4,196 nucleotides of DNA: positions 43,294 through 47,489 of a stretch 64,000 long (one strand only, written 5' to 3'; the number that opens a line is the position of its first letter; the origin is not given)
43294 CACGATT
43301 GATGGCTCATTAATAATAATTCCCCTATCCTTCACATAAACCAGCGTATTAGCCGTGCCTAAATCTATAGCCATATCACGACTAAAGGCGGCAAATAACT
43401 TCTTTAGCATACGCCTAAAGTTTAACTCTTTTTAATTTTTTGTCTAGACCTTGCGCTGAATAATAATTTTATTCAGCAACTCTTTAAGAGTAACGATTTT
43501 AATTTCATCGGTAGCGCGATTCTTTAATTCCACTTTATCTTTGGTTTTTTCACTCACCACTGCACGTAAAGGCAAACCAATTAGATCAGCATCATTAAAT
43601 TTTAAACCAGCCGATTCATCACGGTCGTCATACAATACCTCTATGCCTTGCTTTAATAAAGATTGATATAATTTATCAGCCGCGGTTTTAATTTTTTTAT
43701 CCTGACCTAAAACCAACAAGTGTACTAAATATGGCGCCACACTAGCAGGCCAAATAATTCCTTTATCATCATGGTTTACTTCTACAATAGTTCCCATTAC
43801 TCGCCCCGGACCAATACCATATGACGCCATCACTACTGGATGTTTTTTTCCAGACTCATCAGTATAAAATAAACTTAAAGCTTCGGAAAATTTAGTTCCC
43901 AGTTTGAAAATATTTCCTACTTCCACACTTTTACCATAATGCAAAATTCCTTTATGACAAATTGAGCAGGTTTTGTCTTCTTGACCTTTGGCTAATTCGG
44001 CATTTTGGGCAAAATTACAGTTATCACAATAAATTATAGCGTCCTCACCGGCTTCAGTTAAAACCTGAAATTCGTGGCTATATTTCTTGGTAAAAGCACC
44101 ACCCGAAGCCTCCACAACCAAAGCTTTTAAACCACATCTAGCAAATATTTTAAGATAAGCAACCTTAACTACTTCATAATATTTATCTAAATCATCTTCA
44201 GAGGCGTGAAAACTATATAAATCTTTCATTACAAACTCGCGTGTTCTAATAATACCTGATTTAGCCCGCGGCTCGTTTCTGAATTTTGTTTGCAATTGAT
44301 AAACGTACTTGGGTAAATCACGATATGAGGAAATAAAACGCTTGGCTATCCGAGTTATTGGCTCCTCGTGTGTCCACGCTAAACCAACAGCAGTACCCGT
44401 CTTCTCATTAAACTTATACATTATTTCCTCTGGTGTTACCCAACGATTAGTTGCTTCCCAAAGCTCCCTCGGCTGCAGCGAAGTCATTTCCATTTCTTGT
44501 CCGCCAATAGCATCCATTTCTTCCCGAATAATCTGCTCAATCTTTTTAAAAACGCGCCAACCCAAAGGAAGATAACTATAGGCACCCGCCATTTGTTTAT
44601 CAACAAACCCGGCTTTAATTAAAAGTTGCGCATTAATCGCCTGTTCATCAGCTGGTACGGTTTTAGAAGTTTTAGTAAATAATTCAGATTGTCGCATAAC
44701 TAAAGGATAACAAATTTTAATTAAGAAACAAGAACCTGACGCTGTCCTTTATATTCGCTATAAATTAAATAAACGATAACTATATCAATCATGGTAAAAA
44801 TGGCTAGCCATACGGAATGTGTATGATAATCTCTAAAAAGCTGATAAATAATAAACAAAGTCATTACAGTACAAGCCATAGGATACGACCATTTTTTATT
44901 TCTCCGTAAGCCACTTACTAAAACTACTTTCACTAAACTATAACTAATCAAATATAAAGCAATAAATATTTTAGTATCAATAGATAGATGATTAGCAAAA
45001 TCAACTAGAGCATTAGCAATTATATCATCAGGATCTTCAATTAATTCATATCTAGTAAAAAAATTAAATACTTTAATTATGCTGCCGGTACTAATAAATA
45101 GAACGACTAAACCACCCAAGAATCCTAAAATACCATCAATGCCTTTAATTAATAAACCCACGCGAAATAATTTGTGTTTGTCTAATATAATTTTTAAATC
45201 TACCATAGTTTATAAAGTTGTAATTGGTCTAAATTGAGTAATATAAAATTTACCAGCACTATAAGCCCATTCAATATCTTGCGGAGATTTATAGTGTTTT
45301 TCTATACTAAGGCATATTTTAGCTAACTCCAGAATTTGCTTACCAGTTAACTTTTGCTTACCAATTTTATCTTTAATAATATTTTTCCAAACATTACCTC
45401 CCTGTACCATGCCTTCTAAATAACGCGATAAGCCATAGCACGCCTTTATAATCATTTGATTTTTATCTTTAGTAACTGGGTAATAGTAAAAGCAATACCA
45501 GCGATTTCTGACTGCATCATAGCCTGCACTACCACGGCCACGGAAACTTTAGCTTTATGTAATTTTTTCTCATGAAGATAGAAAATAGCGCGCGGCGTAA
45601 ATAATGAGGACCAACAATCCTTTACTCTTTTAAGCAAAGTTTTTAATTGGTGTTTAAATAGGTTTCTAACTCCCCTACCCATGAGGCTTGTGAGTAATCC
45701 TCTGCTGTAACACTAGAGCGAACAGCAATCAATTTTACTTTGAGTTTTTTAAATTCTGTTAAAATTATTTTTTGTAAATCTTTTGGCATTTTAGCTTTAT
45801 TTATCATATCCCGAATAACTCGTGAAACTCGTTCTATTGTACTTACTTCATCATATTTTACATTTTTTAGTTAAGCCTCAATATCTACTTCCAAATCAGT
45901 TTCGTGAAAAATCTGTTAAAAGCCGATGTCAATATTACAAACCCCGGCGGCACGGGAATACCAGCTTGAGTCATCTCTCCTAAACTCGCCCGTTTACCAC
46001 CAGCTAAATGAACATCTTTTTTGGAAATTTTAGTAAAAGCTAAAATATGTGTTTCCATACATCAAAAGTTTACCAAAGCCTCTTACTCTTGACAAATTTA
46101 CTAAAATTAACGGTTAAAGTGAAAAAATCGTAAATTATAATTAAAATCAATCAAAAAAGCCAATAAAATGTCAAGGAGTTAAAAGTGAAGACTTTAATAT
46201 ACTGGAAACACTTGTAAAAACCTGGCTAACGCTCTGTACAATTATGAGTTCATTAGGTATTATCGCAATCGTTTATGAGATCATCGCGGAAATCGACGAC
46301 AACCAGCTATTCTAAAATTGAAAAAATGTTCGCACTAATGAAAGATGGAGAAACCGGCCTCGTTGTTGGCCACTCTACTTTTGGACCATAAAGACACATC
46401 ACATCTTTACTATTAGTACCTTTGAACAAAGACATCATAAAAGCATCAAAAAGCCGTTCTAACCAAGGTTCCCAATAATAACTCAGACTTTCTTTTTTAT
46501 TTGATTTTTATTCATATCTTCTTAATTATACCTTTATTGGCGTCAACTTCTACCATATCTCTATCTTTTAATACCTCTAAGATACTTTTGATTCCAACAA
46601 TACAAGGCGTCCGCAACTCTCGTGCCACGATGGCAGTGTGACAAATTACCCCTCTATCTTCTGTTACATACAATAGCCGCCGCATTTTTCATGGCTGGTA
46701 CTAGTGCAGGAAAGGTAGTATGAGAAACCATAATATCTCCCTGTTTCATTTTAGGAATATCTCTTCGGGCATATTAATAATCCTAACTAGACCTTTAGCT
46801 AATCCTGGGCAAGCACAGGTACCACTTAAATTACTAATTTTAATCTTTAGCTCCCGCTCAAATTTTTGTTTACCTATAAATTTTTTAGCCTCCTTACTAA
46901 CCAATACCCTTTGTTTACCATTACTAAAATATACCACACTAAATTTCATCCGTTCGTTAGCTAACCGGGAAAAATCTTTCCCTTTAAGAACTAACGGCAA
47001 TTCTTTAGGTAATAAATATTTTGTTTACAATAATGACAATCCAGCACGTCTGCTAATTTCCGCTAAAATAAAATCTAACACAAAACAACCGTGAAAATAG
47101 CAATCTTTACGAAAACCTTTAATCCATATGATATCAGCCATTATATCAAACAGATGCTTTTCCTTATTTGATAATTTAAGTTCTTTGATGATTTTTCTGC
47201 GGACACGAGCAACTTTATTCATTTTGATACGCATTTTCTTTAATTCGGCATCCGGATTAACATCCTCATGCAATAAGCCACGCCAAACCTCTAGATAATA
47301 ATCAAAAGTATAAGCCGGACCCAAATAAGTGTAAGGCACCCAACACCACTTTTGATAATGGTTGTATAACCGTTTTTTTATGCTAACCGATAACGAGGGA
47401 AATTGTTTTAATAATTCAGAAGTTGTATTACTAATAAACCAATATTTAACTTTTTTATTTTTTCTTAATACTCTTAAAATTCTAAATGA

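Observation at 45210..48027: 2.8 kb gene graveyard: tandem decayed PEP-utilizing-enzyme genes inserted between rseP and proS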

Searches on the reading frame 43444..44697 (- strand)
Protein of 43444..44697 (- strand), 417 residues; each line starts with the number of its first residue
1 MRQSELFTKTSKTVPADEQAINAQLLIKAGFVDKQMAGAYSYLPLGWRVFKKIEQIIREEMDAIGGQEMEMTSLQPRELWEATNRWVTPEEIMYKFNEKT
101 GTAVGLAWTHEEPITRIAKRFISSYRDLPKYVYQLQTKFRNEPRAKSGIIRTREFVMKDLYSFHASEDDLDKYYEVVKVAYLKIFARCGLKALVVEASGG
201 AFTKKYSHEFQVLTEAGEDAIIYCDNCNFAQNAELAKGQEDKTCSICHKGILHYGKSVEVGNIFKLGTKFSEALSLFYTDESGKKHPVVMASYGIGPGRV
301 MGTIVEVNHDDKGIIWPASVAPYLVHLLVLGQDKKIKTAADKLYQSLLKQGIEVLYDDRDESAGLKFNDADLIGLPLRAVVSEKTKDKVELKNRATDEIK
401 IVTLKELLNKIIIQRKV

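Call 6: find_encoding_contigs(protein=window:43444-44697:-, flank=10000, max_places=6)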
Protein window:43444-44697:- (417 aa): no gene with exactly this product is on record in the collection.
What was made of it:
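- Tried and rejected: An exact look-up of the window's ProS found nothing on record (call 6).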

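Call 15: find_related_loci(query=window:43444-44697:-, collection=genome_contigs, flank=10000)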
Query window:43444-44697:- (417 aa) in genome_contigs; peptide patterns used: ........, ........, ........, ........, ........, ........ (x = any residue, [..] = any of these).
599 stretches matched a pattern (row limit reached: there are more); 583 encode a relative of the query (tblastn E <= 1e-3); the best 80 are kept; 80 distinct loci.
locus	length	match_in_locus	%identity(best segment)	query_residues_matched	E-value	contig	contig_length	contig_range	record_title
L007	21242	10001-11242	78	1-414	0e+0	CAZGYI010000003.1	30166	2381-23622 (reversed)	MAG TPA_asm: uncultured Gammaproteobacteria bacterium isolate SRP257756_co1_27 genome assembly, contig: NODE_1041_length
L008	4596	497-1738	68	1-414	0e+0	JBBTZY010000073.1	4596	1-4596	MAG: Patescibacteria group bacterium isolate H52-bin160_1 H52_bin160_1_000000000073, whole genome shotgun sequence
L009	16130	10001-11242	68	1-414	0e+0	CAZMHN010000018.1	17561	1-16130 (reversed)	MAG TPA_asm: uncultured Gammaproteobacteria bacterium isolate binchicken_co66_121 genome assembly, contig: NODE_5087_len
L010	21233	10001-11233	58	1-412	1e-157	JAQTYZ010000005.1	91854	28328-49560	MAG: Patescibacteria group bacterium isolate STC_49 NODE_543_length_91854_cov_4.583187_Sandtown_C, whole genome shotgun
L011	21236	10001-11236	56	1-411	2e-157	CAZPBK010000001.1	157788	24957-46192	MAG TPA_asm: uncultured Gammaproteobacteria bacterium isolate binchicken_co13_472 genome assembly, contig: NODE_20_lengt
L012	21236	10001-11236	58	1-408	2e-150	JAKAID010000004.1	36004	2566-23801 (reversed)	MAG: bacterium isolate WY3.bin161 NODE_1690_length_36004_cov_4.897316, whole genome shotgun sequence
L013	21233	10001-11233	55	1-408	1e-150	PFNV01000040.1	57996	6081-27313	MAG: Candidatus Tagabacteria bacterium CG_4_10_14_0_2_um_filter_40_13 CG_4_10_14_0.2_scaffold_463_c, whole genome shotgu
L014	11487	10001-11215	55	1-411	8e-148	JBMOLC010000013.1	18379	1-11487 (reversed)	MAG: Patescibacteria group bacterium isolate Betzabe_MAG014 MAG014_13, whole genome shotgun sequence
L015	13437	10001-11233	54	1-408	7e-146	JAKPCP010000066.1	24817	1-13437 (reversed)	MAG: bacterium isolate JPMR_maxbin.023 k141_601472, whole genome shotgun sequence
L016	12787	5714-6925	57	1-401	6e-145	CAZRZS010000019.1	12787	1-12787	MAG TPA_asm: uncultured Gammaproteobacteria bacterium isolate binchicken_co387_82 genome assembly, contig: NODE_6142_len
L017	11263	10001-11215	54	1-409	3e-144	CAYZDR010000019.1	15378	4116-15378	MAG TPA_asm: uncultured Candidatus Saccharibacteria bacterium isolate binchicken_co332_114 genome assembly, contig: NODE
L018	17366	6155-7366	52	1-408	2e-144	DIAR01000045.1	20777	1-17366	MAG TPA_asm: Candidatus Woesebacteria bacterium UBA5073 UBA5073_contig_2832, whole genome shotgun sequence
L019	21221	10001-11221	53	1-411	4e-144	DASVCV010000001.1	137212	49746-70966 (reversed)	MAG TPA_asm: Patescibacteria group bacterium isolate SMAG_U2016 k141_198926, whole genome shotgun sequence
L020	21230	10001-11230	54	1-410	1e-143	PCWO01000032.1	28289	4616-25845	MAG: Candidatus Liptonbacteria bacterium CG11_big_fil_rev_8_21_14_0_20_35_14 CG11_8_21_14_0.20_scaffold_3175_c, whole ge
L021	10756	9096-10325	53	1-411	2e-143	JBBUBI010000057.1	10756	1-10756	MAG: Patescibacteria group bacterium isolate H52-bin033_1 H52_bin033_1_000000000057, whole genome shotgun sequence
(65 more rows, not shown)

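Call 23: find_related_loci(query=window:43444-44697:-, collection=metagenome_contigs, flank=10000)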
Query window:43444-44697:- (417 aa) in metagenome_contigs; peptide patterns used: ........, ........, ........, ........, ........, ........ (x = any residue, [..] = any of these).
600 stretches matched a pattern (row limit reached: there are more); 580 encode a relative of the query (tblastn E <= 1e-3); the best 80 are kept; 80 distinct loci.
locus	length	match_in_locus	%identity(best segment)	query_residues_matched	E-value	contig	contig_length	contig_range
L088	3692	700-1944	68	1-414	0e+0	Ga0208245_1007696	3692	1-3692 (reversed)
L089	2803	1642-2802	72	1-388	0e+0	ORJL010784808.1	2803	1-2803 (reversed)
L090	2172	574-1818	68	1-414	0e+0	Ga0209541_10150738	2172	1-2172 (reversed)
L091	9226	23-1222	59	1-407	2e-159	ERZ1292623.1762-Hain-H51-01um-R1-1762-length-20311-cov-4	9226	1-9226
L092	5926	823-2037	56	1-408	7e-157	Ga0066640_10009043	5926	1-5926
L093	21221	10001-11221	58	1-412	3e-151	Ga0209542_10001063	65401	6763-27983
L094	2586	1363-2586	57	1-411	3e-160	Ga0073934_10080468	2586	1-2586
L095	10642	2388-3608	56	1-411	1e-150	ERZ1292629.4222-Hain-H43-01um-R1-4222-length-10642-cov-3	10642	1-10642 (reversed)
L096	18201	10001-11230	53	1-411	2e-150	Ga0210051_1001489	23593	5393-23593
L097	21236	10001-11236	56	1-411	1e-148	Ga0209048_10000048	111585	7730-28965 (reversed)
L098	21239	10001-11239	53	1-411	7e-149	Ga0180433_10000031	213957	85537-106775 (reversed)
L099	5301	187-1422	52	1-410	5e-147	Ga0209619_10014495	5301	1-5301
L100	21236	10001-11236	52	1-411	2e-145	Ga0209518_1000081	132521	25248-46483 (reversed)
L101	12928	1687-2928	56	1-407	1e-144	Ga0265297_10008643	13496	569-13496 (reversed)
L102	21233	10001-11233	52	1-411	6e-144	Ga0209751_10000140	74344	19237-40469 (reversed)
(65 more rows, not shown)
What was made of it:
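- Tried and rejected: Scans of genome and metagenome collections with ProS found nothing closer than 78% (L007) and 72% (calls 15, 23).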

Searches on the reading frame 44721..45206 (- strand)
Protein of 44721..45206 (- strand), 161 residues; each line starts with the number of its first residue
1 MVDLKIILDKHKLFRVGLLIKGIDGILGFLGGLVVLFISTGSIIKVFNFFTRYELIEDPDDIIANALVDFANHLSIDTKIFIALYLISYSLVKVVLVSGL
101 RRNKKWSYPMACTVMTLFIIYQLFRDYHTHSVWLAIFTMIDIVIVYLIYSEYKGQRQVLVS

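Call 4: search_protein_families(library=pfam, proteins=[window:44721-45206:-], max_evalue=1)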
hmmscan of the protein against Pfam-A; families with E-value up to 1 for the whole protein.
window:44721-45206:- (161 aa): 3 families
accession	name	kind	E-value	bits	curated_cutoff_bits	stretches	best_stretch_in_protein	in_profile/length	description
PF09900.14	DUF2127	-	2.5e-28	99.5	24.3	1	14-151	2-139/140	Predicted membrane protein (DUF2127)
PF20040.4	DUF6442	-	0.018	15.7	25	1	102-157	25-76/102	Family of unknown function (DUF6442)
PF23636.1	DUF7144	-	0.026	15.1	27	1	85-150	48-112/115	Domain of unknown function (DUF7144)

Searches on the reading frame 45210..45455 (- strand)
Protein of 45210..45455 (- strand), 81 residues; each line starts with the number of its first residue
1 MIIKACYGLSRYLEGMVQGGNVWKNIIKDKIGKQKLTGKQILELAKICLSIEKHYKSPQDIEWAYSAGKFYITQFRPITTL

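Call 4: search_protein_families(library=pfam, proteins=[window:45210-45455:-], max_evalue=1)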
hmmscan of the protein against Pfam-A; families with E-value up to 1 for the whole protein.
window:45210-45455:- (81 aa): 1 family
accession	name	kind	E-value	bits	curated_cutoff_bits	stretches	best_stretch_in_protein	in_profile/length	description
PF01326.24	PPDK_N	-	1.1e-14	54.9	27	1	24-80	253-311/328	Pyruvate phosphate dikinase, AMP/ATP-binding domain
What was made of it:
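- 45210..46058 (-): Pseudogene B. It is the stand-alone ATP-grasp (PPDK_N, 'I-type') component of the dikinase. There are four Pfam PF01326 fragments (call 4).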

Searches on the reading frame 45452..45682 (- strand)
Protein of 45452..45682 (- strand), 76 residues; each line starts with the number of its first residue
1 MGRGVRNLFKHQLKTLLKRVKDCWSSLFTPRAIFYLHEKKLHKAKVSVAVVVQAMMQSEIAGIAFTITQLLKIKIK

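Call 4: search_protein_families(library=pfam, proteins=[window:45452-45682:-], max_evalue=1)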
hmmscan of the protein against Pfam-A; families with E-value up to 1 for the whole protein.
window:45452-45682:- (76 aa): 1 family
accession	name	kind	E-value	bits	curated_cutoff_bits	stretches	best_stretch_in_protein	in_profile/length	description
PF01326.24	PPDK_N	-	5.3e-16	59.2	27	1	10-68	129-189/328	Pyruvate phosphate dikinase, AMP/ATP-binding domain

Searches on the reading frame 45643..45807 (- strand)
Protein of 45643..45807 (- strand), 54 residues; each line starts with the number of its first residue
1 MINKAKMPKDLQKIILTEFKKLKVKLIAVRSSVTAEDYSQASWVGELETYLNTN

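Call 4: search_protein_families(library=pfam, proteins=[window:45643-45807:-], max_evalue=1)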
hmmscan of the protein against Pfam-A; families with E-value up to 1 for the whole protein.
window:45643-45807:- (54 aa): 1 family
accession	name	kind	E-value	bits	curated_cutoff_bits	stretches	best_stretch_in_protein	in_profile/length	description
PF01326.24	PPDK_N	-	1e-10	41.9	27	1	1-53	71-129/328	Pyruvate phosphate dikinase, AMP/ATP-binding domain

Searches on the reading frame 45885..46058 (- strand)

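Call 4: search_protein_families(library=pfam, proteins=[window:45885-46058:-], max_evalue=1)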
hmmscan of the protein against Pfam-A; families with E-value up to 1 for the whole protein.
window:45885-46058:- (57 aa): 1 family
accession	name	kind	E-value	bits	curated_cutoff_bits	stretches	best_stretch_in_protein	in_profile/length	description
PF01326.24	PPDK_N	-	5.6e-10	39.4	27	1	17-52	2-38/328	Pyruvate phosphate dikinase, AMP/ATP-binding domain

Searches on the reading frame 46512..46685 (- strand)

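Call 4: search_protein_families(library=pfam, proteins=[window:46512-46685:-], max_evalue=1)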
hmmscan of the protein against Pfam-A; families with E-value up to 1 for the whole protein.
window:46512-46685:- (57 aa): 1 family
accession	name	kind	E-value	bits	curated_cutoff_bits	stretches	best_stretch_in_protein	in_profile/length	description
PF00391.29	PEP-utilizers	-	2.7e-14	52.9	23.1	1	7-52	27-72/72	PEP-utilising enzyme, mobile domain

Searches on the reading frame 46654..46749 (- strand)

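Call 4: search_protein_families(library=pfam, proteins=[window:46654-46749:-], max_evalue=1)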
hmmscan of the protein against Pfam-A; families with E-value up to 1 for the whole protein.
window:46654-46749:- (31 aa): 1 family
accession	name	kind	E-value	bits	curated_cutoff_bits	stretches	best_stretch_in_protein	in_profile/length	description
PF00391.29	PEP-utilizers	-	3.5e-05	23.8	23.1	1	2-30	2-30/72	PEP-utilising enzyme, mobile domain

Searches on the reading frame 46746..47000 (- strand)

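Call 4: search_protein_families(library=pfam, proteins=[window:46746-47000:-], max_evalue=1)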
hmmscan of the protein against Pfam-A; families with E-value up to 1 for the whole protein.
window:46746-47000:- (84 aa): 1 family
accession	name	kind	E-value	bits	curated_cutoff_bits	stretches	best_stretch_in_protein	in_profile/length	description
PF20374.3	DUF6669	-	0.072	13.1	27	1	39-75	96-132/156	Family of unknown function (DUF6669)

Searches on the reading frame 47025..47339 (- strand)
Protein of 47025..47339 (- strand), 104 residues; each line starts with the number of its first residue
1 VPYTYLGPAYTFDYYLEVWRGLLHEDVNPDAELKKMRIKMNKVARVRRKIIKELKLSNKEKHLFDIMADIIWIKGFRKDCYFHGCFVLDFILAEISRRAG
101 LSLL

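Call 4: search_protein_families(library=pfam, proteins=[window:47025-47339:-], max_evalue=1)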
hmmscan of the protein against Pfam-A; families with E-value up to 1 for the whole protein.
window:47025-47339:- (104 aa): 1 family
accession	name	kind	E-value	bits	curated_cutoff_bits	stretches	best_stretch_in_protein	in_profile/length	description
PF24766.1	DUF7699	-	0.035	15.1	27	1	36-78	23-63/87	Domain of unknown function (DUF7699)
